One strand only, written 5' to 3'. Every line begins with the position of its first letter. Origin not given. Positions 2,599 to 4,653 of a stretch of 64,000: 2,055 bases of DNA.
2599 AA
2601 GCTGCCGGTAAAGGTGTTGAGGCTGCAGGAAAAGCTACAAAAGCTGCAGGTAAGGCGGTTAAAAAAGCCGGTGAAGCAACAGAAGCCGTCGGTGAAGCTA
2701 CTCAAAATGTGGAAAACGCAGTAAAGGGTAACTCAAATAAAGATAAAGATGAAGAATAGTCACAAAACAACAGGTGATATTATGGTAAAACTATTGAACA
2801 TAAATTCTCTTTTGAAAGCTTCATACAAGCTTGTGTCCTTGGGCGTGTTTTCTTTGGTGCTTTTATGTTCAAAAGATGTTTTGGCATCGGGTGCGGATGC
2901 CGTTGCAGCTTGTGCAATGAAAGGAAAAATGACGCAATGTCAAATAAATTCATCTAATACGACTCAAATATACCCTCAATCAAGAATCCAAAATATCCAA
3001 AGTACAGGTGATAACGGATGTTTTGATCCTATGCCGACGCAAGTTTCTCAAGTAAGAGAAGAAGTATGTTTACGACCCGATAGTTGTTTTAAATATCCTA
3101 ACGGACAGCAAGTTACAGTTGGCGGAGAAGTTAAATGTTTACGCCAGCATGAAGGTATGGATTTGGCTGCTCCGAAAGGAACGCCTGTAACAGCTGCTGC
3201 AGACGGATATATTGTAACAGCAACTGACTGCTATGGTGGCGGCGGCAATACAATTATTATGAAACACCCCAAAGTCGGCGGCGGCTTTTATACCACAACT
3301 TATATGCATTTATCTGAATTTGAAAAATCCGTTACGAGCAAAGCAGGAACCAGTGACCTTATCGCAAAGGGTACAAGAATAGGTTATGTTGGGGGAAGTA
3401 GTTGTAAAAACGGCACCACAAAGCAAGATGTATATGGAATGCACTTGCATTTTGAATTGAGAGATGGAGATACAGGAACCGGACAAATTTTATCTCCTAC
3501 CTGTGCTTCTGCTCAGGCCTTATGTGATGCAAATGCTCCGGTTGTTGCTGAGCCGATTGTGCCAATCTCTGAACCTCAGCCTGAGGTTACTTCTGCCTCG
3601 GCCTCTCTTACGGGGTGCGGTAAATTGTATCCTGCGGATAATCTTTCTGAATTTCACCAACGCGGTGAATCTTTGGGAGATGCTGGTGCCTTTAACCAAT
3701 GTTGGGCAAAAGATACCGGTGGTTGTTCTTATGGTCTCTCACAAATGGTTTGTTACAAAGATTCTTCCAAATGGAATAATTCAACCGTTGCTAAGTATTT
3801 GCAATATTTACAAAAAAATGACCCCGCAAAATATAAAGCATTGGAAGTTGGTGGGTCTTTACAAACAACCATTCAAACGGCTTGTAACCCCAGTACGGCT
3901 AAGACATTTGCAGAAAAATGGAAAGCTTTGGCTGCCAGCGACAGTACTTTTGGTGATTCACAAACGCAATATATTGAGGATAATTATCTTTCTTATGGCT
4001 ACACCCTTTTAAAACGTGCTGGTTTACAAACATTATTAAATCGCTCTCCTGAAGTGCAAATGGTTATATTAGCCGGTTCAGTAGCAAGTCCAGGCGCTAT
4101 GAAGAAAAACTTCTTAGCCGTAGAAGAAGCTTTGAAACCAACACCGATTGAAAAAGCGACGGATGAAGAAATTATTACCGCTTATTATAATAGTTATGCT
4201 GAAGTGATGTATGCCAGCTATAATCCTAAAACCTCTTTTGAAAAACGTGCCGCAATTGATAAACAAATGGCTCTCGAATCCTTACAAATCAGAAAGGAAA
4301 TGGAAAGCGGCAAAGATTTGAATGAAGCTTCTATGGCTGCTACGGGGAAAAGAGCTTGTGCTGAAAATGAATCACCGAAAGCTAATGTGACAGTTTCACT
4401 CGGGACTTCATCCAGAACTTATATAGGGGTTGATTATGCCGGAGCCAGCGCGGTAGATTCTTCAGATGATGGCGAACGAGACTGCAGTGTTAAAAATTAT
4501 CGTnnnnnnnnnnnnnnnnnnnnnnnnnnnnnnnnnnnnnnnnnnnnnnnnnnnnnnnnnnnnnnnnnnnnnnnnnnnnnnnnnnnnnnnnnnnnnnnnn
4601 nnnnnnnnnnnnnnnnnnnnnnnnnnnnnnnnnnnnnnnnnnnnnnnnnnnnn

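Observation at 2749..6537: Peptidoglycan hydrolase modules (M23 plus a putative lysozyme-like domain) fused to a VirB6-like membrane protein, with no VirB1 present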

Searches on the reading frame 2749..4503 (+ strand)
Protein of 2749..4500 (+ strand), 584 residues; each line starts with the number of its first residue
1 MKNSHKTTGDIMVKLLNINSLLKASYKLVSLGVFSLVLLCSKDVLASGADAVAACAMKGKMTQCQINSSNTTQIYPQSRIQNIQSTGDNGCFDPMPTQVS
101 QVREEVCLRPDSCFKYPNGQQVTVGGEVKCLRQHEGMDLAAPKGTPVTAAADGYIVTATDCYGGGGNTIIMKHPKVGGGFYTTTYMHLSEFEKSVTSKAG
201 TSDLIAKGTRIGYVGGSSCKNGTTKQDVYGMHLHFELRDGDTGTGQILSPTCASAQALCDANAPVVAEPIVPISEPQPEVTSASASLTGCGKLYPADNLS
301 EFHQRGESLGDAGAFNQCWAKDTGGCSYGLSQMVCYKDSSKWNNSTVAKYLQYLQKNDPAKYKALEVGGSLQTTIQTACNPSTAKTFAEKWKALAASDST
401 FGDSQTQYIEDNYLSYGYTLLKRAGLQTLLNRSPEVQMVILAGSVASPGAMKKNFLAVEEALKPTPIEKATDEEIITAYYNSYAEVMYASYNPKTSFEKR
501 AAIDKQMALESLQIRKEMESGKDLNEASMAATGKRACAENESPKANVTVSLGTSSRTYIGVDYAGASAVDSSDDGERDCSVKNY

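Call 16: search_solved_structures(query=window:2749-4500:+, max_evalue=0.01, show_alignments=3)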
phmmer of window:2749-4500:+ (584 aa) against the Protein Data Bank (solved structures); distinct sequences matched with E-value up to 0.01: 25.
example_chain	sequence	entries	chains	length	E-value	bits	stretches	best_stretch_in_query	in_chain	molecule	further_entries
3slu_A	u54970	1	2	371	3.4e-08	35.9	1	131-239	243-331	M23 peptidase domain protein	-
6muk_A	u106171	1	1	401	3.8e-08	35.7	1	131-239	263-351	Peptidase M23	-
5j1l_A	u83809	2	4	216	2.3e-06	29.8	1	130-239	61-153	ToxR-activated gene (TagE)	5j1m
6ue4_A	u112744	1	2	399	2.5e-06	29.7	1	129-237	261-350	ShyA endopeptidase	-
6u2a_A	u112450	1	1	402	2.5e-06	29.7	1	129-237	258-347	ShyA endopeptidase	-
7qrl_C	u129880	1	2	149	2.6e-06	29.6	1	110-219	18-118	DipM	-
7qrl_A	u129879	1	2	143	3.4e-06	29.2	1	124-219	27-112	DipM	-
6jn1_A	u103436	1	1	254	1.1e-05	27.6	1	129-219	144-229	Peptidase M23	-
6jn0_A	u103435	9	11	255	1.1e-05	27.6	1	129-219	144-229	Peptidase M23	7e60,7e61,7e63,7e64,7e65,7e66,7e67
6jmz_A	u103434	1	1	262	1.2e-05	27.4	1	129-219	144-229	Peptidase M23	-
6jmx_A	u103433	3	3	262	1.4e-05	27.2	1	129-217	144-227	Peptidase M23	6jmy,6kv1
2b44_A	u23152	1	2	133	3.5e-05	25.9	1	132-252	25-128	Glycyl-glycine endopeptidase lytM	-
2b0p_A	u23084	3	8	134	3.6e-05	25.8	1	132-252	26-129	Glycyl-glycine endopeptidase lytM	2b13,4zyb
5kqb_A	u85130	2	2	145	7.3e-05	24.8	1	133-245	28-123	Peptidase M23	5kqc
1qwy_A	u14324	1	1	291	0.00022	23.3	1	132-251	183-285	peptidoglycan hydrolase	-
5j1l_B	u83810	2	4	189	0.0019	20.1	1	134-222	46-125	ToxR-activated gene (TagE)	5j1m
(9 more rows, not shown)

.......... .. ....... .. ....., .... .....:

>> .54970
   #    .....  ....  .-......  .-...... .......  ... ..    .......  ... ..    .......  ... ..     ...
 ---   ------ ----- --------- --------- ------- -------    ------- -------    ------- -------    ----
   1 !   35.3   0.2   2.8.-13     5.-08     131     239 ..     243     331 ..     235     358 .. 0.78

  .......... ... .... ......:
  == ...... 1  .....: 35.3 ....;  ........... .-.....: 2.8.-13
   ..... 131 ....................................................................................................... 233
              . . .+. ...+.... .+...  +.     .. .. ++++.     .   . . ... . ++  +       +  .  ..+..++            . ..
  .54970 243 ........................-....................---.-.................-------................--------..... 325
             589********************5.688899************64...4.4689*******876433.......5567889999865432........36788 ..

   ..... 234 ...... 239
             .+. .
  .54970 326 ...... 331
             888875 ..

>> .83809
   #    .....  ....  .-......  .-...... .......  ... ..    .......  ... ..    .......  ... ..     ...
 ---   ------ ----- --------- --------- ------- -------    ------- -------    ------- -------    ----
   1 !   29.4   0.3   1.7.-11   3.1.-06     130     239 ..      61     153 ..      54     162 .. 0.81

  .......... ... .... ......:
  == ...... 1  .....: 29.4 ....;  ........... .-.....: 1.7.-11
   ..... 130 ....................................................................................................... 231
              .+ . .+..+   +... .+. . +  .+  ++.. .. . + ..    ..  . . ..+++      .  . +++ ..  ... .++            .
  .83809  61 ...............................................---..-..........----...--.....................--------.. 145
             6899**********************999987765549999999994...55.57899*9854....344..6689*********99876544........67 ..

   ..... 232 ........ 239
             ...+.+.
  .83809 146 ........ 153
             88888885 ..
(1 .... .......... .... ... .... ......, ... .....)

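Call 36: predict_structure(alignment_id=A2)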
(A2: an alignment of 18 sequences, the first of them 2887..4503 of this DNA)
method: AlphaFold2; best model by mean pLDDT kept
length: 539 residues; sequences in the alignment: 18
mean_pLDDT: 81.1   pTM: 0.52
mean pLDDT of the five models: 81.1, 80.6, 78.7, 76.7, 76.6
residues with pLDDT >= 90: 196; 70-90: 261; 50-70: 20; < 50: 62
segments of 3 or more residues with pLDDT < 50: 21-25, 216-235, 275-277, 505-532, 534-539
pLDDT, mean of each block of 10 residues (from residue 1): 75 76 57 83 87 83 86 85 88 86 90 84 90 89 80 80 87 83 87 86 88 59 39 53 90 89 88 64 89 87 96 97 95 92 96 94 88 89 94 91 87 86 95 89 75 89 96 95 92 83 46 28 30 43
secondary structure, 60 per line:
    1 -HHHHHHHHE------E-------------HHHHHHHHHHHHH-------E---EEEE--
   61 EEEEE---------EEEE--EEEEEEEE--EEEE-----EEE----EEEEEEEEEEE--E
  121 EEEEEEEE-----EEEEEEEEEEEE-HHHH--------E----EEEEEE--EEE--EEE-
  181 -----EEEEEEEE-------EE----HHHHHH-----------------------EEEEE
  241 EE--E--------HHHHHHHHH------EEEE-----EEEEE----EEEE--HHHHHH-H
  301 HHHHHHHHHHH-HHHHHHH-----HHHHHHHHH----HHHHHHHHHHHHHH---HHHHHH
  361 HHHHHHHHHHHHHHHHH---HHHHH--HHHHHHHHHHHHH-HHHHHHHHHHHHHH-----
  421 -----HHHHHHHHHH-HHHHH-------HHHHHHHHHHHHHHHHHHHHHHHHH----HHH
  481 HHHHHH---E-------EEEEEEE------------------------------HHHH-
elements in order: H2-9 H31-43 E55-58 E61-65 E75-78 E81-88 E91-94 E100-102 E107-117 E120-128 E134-145 H147-150 E164-169 E172-174 E177-179 E186-193 H207-212 E236-242 H254-262 E269-272 E278-282 E287-290 H293-298 H300-311 H313-319 H325-333 H338-351 H355-377 H381-385 H388-400 H402-415 H426-435 H437-441 H449-473 H478-486 E498-504 H535-538

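Call 63: search_dna_similar(query=window:2887-4450:+, collection=plasmids, mode=protein, max_rows=25, max_evalue=0.001)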
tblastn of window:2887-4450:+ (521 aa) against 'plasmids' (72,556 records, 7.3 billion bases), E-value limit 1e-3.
Records with a match: 455; places in all: 476; records where one place covers at least 80% of the query: 0.
Best place of each record, by identity: <60% 455.
By first word of the organism name: Rhodococcus 91; Bacillus 42; Prescottella 39; Enterococcus 26; Paenibacillus 16; Xanthomonas 15; Gordonia 12; Azospirillum 11; Vibrio 11; Streptomyces 10; and 86 more.
By predicted mobility (MOB-suite, as given by PLSDB): non-mobilizable 268; mobilizable 130; conjugative 57.
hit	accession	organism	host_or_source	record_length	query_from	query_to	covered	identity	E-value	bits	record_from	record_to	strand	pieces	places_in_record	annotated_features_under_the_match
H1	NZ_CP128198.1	Gordonia sp. Swx-4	cell culture,Sandstone of the Ordos ...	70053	86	306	42%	28.7%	1e-6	59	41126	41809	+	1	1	peptidoglycan DD-metalloendopeptidase family protein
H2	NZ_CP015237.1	Rhodococcus fascians D188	Chrysanthemum x morifolium,Culture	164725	71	257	36%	31.9%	1e-6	59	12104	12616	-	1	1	M23 family metallopeptidase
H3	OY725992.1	Phocaeicola massiliensis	-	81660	63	301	46%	24.8%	7e-5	54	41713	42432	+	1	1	record has no annotation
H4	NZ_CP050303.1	Phyllobacterium sp. 628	Oxytropis pumilio,cell culture,root ...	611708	58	247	36%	29.5%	6e-5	54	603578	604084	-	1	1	peptidoglycan DD-metalloendopeptidase family protein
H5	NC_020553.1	Corynebacterium callunae DSM 20147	-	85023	68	244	34%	31.3%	4e-7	61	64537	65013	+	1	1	peptidoglycan DD-metalloendopeptidase family protein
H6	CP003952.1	Rhodococcus opacus PD630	-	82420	71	244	33%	31.8%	2e-4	52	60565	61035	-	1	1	Protein p60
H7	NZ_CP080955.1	Rhodococcus opacus PD630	cell culture,environmental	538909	71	244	33%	31.8%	2e-4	52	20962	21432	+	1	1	peptidoglycan DD-metalloendopeptidase family protein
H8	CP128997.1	Rhodococcus opacus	sludge,sludge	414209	71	244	33%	31.8%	4e-4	51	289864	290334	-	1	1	peptidoglycan DD-metalloendopeptidase family protein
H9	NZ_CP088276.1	Phyllobacterium sp. T1293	Melilotus albus,Cell culture,root nodule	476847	58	247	36%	29.0%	4e-5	54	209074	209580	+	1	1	peptidoglycan DD-metalloendopeptidase family protein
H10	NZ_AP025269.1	Prescottella equi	-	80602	71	255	36%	29.4%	4e-4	51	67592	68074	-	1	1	M23 family metallopeptidase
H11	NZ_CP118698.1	Prescottella equi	horse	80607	71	255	36%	29.4%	4e-4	51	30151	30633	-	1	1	M23 family metallopeptidase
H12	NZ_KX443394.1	Prescottella equi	-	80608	71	255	36%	29.4%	4e-4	51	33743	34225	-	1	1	M23 family metallopeptidase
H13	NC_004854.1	Prescottella equi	-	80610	71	255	36%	29.4%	4e-4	51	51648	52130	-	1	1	M23 family metallopeptidase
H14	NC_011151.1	Prescottella equi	Equus caballus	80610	71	255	36%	29.4%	4e-4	51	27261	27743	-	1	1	M23 family metallopeptidase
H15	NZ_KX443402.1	Prescottella equi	Equus caballus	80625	71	255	36%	29.4%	4e-4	51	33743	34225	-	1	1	M23 family metallopeptidase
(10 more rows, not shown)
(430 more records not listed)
